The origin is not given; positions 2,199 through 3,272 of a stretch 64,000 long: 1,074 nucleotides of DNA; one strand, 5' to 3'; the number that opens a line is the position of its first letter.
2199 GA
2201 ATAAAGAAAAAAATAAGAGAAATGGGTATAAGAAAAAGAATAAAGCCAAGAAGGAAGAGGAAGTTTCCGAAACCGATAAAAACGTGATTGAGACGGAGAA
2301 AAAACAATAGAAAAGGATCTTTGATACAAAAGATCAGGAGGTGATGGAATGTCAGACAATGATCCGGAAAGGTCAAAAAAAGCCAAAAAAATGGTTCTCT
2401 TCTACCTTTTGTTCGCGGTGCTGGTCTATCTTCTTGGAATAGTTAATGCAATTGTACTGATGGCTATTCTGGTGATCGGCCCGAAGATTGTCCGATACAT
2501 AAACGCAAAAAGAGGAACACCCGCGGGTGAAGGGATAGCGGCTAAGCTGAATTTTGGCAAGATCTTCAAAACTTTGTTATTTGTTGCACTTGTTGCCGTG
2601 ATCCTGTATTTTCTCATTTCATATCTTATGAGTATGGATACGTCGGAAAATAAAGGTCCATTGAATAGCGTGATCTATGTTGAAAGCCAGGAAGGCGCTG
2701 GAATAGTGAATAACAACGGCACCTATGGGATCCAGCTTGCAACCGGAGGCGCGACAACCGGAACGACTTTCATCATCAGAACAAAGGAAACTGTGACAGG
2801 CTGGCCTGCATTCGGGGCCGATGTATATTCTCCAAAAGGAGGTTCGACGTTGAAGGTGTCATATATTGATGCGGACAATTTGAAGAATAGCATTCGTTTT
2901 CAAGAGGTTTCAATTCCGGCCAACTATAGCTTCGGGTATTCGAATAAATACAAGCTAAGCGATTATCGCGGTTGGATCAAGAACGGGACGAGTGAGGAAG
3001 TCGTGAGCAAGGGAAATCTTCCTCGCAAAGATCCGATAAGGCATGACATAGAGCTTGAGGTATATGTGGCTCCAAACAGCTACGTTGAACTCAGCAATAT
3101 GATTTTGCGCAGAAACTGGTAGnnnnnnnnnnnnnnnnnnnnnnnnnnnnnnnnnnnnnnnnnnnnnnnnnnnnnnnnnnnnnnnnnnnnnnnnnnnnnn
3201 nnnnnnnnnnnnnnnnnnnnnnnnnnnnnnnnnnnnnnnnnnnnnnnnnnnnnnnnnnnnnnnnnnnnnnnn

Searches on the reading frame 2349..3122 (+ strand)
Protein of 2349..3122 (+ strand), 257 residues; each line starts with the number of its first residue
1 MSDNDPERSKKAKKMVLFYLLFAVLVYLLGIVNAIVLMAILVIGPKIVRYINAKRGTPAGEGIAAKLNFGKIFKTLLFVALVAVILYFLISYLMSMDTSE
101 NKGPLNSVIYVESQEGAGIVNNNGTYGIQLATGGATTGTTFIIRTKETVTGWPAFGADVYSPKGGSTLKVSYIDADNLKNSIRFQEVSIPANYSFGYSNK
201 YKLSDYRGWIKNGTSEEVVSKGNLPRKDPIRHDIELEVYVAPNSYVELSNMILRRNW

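Call 36: find_encoding_contigs(protein=window:2349-3122:+, flank=10000, max_places=6)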
Protein window:2349-3122:+ (257 aa): 3 contigs read that carry it; 3 places shown.
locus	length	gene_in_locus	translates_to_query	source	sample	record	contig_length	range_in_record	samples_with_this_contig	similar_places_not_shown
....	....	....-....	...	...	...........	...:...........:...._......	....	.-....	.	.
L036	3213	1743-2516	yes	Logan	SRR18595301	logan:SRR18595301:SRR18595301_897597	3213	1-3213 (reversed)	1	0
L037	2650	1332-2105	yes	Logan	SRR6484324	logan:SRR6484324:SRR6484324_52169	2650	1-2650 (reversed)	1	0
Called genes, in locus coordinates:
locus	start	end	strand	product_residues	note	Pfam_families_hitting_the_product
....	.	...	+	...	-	?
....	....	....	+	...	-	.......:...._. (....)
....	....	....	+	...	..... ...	-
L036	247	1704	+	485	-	PF01145:Band_7 (weak)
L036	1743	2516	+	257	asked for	-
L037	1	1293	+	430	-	?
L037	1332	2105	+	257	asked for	-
